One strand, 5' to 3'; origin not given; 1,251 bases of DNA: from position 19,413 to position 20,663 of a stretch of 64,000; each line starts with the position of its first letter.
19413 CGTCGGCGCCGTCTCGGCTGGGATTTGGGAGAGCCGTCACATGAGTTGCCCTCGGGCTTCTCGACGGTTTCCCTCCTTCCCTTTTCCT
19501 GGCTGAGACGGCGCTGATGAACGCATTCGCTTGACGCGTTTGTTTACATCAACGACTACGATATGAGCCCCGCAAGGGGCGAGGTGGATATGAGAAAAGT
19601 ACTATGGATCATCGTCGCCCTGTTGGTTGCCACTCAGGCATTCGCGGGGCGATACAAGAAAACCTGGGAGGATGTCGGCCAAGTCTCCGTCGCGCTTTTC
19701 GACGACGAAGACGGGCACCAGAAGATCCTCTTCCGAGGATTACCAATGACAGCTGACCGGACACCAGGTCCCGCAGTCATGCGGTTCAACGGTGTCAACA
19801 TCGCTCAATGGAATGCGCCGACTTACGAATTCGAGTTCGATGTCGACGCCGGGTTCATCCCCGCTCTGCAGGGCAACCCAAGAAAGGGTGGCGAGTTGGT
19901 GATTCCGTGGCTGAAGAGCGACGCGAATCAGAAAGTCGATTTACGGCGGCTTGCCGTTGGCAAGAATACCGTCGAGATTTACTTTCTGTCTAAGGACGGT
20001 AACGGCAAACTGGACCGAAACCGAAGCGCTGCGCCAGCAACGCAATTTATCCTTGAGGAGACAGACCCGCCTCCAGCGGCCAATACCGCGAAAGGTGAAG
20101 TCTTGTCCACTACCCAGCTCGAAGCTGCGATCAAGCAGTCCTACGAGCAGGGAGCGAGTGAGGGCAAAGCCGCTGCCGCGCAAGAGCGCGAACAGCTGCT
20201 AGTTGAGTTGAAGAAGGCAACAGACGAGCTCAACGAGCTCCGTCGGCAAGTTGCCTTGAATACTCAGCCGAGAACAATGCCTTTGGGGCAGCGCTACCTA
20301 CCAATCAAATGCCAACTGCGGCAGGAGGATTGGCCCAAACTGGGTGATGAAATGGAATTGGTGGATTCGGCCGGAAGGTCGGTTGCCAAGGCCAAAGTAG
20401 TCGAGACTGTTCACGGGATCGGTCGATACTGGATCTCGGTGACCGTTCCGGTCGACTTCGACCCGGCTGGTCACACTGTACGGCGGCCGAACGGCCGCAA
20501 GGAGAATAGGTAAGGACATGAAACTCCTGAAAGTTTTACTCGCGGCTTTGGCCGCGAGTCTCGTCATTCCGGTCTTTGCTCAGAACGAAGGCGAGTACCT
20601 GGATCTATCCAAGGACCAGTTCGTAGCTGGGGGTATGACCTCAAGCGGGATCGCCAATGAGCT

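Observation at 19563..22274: Three-gene operon of secreted low-complexity proteins ending in an LPXTG-anchored Ser/Ala-rich fibril-like protein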

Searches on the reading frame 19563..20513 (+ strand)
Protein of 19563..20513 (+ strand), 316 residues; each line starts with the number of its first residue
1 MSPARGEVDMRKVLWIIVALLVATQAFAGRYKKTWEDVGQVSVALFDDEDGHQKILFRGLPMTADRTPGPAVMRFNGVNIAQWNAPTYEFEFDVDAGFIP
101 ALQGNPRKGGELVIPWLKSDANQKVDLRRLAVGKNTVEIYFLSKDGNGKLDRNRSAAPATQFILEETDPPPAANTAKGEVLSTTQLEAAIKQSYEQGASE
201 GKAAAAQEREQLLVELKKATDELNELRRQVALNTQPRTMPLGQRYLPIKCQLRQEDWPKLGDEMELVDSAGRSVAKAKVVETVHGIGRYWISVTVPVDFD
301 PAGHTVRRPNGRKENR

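Call 7: search_protein_families(library=pfam, proteins=[window:19563-20513:+], max_evalue=1)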
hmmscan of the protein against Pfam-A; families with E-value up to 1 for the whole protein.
window:19563-20513:+ (316 aa): 2 families
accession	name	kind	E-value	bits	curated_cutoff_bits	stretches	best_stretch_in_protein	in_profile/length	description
PF04822.18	Takusan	-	0.022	15.1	28.1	1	205-235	15-45/85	Takusan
PF04880.18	NUDE_C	-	0.12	13.3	30.9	1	205-235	26-56/177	NUDE protein, C-terminal conserved region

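Call 10: search_protein_families(library=ncbifam, proteins=[window:19563-20513:+], max_evalue=10)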
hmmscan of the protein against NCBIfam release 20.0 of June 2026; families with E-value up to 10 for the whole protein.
window:19563-20513:+ (316 aa): 2 families
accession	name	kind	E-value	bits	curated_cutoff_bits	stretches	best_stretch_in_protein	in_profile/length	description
NF041410.1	XopAW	subfamily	0.066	13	120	1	142-219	145-218/235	XopAW family type III secretion system calcium-binding effector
NF004692.0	PRK06032.1-3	equivalog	0.074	12.7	235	1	154-228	21-96/244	flagellar assembly protein H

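Call 13: find_homologous_proteins(query=window:19590-20513:+)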
Query window:19590-20513:+ (307 aa): 12 proteins with E <= 0.001 among 2540 candidates.
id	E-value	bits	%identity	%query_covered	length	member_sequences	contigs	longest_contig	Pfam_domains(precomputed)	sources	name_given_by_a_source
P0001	1.7e-147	509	73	100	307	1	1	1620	-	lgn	-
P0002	1.8e-125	436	63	99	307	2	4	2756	-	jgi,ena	-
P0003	6.2e-115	402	61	100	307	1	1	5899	-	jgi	-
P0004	1.6e-102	361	58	100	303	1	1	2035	-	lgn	-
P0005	4.4e-100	353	58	100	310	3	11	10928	-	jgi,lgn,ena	-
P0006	1.3e-95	338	58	98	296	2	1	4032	-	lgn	-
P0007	2.1e-94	334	55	98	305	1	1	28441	-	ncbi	-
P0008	6.9e-94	333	56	93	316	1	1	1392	-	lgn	-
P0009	3.6e-90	321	52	99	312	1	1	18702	-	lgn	-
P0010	6.2e-72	261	45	100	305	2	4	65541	-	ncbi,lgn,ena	ncbi:MAG: hypothetical protein AAB774_03040 [Patescibacteria group bacterium]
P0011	4.3e-68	248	56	66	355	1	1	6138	-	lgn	-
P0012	5.3e-53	199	40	100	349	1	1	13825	-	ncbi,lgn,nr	ncbi:MAG TPA: hypothetical protein VMQ44_01830 [Candidatus Saccharimonadales bacterium]|nr:hypotheti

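Call 15: find_encoding_contigs(protein=P0010, flank=8000, max_places=3)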
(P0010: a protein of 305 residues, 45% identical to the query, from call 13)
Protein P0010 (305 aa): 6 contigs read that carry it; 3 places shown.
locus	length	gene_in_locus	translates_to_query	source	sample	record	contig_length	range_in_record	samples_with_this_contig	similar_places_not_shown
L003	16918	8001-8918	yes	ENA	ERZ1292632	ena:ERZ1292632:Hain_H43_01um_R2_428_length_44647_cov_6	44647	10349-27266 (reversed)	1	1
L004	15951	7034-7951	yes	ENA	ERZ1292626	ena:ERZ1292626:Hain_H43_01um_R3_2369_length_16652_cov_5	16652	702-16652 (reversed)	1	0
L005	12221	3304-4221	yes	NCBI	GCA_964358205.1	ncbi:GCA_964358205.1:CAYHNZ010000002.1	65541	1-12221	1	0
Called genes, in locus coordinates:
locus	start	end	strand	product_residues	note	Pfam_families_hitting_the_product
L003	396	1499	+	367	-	PF02481:DNA_processg_A, PF17782:WHD_DprA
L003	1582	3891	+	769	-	PF01751:Toprim, PF01131:Topoisom_bac, PF01396:Zn_ribbon_Top1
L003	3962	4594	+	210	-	PF21176:RecR_HhH, PF01751:Toprim, PF13662:Toprim_4, PF21175:RecR_C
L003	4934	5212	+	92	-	-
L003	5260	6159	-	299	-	PF08712:Nfu_N (faint)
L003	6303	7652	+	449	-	PF01406:tRNA-synt_1e, PF09334:tRNA-synt_1g (faint), PF00133:tRNA-synt_1 (weak)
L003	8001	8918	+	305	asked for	-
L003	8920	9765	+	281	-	-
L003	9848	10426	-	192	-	-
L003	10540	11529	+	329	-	PF03462:PCRF, PF00472:RF-1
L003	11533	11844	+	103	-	PF02575:YbaB_DNA_bd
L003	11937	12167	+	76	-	-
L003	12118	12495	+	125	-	-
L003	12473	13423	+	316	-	PF00687:Ribosomal_L1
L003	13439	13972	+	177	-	PF00578:AhpC-TSA (weak)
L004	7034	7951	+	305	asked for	-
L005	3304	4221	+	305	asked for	-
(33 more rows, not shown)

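Call 16: find_encoding_contigs(protein=P0012, flank=8000, max_places=3)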
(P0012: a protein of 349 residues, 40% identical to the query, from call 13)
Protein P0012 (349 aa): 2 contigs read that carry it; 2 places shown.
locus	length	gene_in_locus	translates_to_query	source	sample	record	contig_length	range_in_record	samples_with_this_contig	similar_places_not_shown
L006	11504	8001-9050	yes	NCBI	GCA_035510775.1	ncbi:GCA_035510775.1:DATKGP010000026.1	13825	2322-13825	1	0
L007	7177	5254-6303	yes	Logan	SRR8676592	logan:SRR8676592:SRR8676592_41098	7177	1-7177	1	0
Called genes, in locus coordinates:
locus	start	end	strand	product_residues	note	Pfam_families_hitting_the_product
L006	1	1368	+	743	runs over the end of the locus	PF01751:Toprim, PF01131:Topoisom_bac, PF01396:Zn_ribbon_Top1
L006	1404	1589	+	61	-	-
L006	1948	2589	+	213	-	PF21176:RecR_HhH, PF02132:RecR_ZnF (weak), PF01751:Toprim, PF13662:Toprim_4, PF21175:RecR_C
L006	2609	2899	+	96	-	-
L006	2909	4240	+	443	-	PF00133:tRNA-synt_1 (faint), PF01406:tRNA-synt_1e, PF09334:tRNA-synt_1g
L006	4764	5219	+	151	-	-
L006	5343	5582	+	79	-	-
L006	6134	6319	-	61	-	-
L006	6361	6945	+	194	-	PF01553:Acyltransferase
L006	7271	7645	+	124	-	-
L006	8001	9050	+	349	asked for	-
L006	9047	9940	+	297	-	-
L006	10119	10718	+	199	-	-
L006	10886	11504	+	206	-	PF01936:NYN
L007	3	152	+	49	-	?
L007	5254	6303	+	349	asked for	-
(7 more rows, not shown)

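Call 17: find_encoding_contigs(protein=P0007, flank=8000, max_places=3)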
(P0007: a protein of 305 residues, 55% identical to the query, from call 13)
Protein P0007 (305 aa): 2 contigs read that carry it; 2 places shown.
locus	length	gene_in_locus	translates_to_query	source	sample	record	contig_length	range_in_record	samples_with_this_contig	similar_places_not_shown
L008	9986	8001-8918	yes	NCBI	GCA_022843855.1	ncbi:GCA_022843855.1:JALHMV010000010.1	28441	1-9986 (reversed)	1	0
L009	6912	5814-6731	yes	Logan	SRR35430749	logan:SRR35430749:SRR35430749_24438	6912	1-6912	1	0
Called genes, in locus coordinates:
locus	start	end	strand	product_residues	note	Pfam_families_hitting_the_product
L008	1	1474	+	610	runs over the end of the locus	PF08439:Peptidase_M3_N (weak), PF01432:Peptidase_M3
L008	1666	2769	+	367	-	PF02481:DNA_processg_A, PF17782:WHD_DprA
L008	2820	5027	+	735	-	PF01751:Toprim, PF01131:Topoisom_bac, PF01396:Zn_ribbon_Top1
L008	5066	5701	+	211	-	PF21176:RecR_HhH, PF02132:RecR_ZnF (weak), PF01751:Toprim, PF13662:Toprim_4, PF21175:RecR_C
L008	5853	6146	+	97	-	-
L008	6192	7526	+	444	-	PF00133:tRNA-synt_1 (faint), PF01406:tRNA-synt_1e, PF09334:tRNA-synt_1g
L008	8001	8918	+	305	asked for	-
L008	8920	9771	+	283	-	-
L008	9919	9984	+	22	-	?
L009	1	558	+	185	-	?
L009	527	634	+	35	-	-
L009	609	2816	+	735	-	PF01751:Toprim, PF01131:Topoisom_bac, PF01396:Zn_ribbon_Top1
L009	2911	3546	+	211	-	PF21176:RecR_HhH, PF02132:RecR_ZnF (weak), PF01751:Toprim, PF13662:Toprim_4, PF21175:RecR_C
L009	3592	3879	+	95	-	-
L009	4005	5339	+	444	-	PF00133:tRNA-synt_1 (faint), PF01406:tRNA-synt_1e, PF09334:tRNA-synt_1g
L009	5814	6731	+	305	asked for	-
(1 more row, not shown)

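Call 25: find_related_loci(query=A1, collection=genome_contigs, flank=6000)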
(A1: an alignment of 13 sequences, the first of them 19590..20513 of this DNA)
Query A1 (307 aa) in genome_contigs; peptide patterns used: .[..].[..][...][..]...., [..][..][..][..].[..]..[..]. (x = any residue, [..] = any of these).
82 stretches matched a pattern; 4 encode a relative of the query (tblastn E <= 1e-3); 4 distinct loci.
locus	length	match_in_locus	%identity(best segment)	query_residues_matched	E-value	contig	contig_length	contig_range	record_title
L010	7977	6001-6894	55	1-301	4e-103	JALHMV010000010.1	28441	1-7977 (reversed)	MAG: Patescibacteria group bacterium isolate Bin_44_4_sub c_000000007217, whole genome shotgun sequence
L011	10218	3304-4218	45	1-306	2e-79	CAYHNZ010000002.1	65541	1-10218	MAG TPA_asm: uncultured Candidatus Saccharibacteria bacterium isolate ERP119705_co14_491 genome assembly, contig: NODE_2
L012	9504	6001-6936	40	1-307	6e-60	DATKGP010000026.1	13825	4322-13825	MAG TPA_asm: Candidatus Saccharimonadales bacterium isolate SMAG_U14554 k141_6912, whole genome shotgun sequence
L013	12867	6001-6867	37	3-291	8e-45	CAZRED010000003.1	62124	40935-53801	MAG TPA_asm: uncultured Candidatus Saccharibacteria bacterium isolate SRP136066_co1_403 genome assembly, contig: NODE_28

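Call 28: find_encoding_contigs(protein=P0009, flank=6000, max_places=2)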
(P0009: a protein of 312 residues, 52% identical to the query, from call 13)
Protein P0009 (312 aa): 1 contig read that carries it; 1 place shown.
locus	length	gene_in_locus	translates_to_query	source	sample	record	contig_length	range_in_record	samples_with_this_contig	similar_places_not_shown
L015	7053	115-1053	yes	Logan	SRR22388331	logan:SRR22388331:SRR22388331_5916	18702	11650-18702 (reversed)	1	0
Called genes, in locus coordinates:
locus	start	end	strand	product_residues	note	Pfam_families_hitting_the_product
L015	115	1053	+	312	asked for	-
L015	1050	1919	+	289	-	-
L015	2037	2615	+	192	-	-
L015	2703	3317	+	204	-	PF00300:His_Phos_1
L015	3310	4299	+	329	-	PF03462:PCRF, PF00472:RF-1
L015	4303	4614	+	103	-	PF02575:YbaB_DNA_bd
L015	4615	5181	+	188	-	PF01195:Pept_tRNA_hydro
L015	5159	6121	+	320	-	PF00687:Ribosomal_L1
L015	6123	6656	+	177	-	PF00578:AhpC-TSA (weak)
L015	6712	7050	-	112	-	-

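Call 49: predict_structure(alignment_id=A1)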
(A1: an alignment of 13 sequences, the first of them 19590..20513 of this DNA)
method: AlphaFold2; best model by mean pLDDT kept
length: 307 residues; sequences in the alignment: 13
mean_pLDDT: 77.2   pTM: 0.46
mean pLDDT of the five models: 77.2, 71.5, 66.2, 64.5, 63.1
residues with pLDDT >= 90: 36; 70-90: 205; 50-70: 56; < 50: 10
segments of 3 or more residues with pLDDT < 50: 225-227, 303-307
pLDDT, mean of each block of 10 residues (from residue 1): 65 53 83 87 87 74 91 87 89 89 87 88 86 81 70 81 64 72 77 79 86 79 54 77 66 80 79 75 79 75 45
secondary structure, 60 per line:
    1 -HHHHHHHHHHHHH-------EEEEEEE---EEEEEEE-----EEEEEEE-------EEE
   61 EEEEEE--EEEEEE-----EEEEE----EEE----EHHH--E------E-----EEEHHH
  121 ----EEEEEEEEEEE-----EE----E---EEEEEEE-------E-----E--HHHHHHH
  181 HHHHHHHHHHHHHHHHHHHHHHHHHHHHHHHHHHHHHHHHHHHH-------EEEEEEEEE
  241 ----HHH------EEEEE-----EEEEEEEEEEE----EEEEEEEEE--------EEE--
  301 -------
elements in order: H2-14 E22-28 E32-38 E44-50 E58-66 E69-74 E80-84 E89-91 E115-117 E125-135 E151-157 H174-224 E232-240 E254-258 E264-274 E279-287 E296-298

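Call 53: fold_search(model_id=the predicted structure, library=pdb)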
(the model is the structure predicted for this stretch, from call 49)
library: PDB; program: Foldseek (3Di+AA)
matches with E <= 10: 1341; with E <= 0.001: 0
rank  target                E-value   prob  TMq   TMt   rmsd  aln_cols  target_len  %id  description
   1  7oc9                  1.8e-02  0.54  0.14  0.25  11.7       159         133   14  Structure of Bdellovibrio bacteriovorus Bd0675 (released 2021-05-05)
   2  3pe9_A                2.0e-02  0.99  0.18  0.51   8.2       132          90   10  Structures of Clostridium thermocellum CbhA fibronectin(III)-like modules (released 2011-11-23)
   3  7ypl                  3.3e-02  0.75  0.17  0.38  10.7       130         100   12  Crystal structure of fibronectin type III domain variant, a VEGFR2-specific antagonist (released 2023-08-16)
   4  7pks_g                5.0e-02  0.54  0.17  0.07   8.5       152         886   12  Structural basis of Integrator-mediated transcription regulation (released 2021-12-08)
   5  3pe9_D                5.6e-02  0.90  0.17  0.49   8.5       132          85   11  Structures of Clostridium thermocellum CbhA fibronectin(III)-like modules (released 2011-11-23)
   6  4lpt_F                5.9e-02  0.87  0.16  0.46   7.0       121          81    8  Crystal structure of monomeric TENCON variant P54CR4-31 (released 2014-01-29)
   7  7ban_A                5.9e-02  0.54  0.19  0.04  13.8       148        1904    9  human Teneurin4 Mut C2 (released 2022-01-12)
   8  4xs0_C                5.9e-02  0.14  0.14  0.13  35.3       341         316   11  Human methemoglobin in complex with the second and third NEAT domains of IsdH(F365Y/A369F/Y642A) from Staphylococcus a (released 2015-06-03)
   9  1xvs_A                6.5e-02  0.38  0.16  0.28   7.3       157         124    8  Crystal structure of apaG Protein from Vibrio cholerae (released 2004-12-14)
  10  5jip_B                6.9e-02  0.92  0.18  0.18   8.5       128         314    8  Crystal structure of the Clostridium perfringens spore cortex lytic enzyme SleM (released 2016-08-10)
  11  3pe9_B                6.9e-02  0.84  0.17  0.48   8.5       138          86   11  Structures of Clostridium thermocellum CbhA fibronectin(III)-like modules (released 2011-11-23)
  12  6voa_B                6.9e-02  0.75  0.17  0.10  20.6       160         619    6  Cryo-EM structure of the BBSome-ARL6 complex (released 2020-06-24)
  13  1yq2_A                7.3e-02  0.41  0.13  0.06  10.7       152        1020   13  beta-galactosidase from Arthrobacter sp. C2-2 (isoenzyme C2-2-1) (released 2005-10-04)
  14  8rjc_5                7.3e-02  0.38  0.17  0.25  17.0       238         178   13  Structure of the rabbit 80S ribosome stalled on a 2-TMD rhodopsin intermediate in complex with Sec61-TRAP, open confor (released 2024-01-24)
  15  7bam_A                8.5e-02  0.35  0.18  0.04  10.4       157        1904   11  human Teneurin4 WT C2 (released 2021-12-01)
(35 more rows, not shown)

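Call 96: search_protein_families(library=phrogs, proteins=[window:19590-20513:+], max_evalue=0.01)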
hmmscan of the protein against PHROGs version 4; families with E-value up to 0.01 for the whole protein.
window:19590-20513:+ (307 aa): 0 families
